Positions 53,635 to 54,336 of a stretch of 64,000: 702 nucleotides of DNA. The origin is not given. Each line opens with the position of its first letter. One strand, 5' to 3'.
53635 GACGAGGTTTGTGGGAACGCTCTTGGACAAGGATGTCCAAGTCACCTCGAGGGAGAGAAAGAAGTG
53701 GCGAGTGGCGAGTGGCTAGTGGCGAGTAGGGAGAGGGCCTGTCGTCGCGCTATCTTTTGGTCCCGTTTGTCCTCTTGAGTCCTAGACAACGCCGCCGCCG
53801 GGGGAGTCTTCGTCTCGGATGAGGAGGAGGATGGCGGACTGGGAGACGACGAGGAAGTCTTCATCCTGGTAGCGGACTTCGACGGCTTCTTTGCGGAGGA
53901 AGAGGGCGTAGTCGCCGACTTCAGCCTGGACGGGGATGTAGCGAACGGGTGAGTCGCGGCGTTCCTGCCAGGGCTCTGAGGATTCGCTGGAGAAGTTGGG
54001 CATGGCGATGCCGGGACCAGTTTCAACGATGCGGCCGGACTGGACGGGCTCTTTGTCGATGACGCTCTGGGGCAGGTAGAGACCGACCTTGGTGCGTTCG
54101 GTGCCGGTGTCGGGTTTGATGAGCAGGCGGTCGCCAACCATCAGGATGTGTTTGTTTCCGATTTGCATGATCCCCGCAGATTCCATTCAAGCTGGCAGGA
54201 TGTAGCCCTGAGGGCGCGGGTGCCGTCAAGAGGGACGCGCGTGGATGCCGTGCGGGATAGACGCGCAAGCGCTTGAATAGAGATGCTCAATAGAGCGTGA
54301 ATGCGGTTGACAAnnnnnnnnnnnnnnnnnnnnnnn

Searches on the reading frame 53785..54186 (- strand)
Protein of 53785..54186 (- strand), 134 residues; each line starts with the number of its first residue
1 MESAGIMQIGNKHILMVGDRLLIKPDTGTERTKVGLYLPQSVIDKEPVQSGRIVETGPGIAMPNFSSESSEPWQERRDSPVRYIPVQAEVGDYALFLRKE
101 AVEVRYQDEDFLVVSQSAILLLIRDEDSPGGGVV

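Call 28: search_protein_families(library=pfam, proteins=[window:53785-54186:-])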
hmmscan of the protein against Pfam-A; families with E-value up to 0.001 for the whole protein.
window:53785-54186:- (134 aa): 1 family
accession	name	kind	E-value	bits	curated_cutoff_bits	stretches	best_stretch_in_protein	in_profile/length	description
PF00166.26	Cpn10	-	2.1e-10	40.9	21.1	1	14-62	2-48/93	Chaperonin 10 Kd subunit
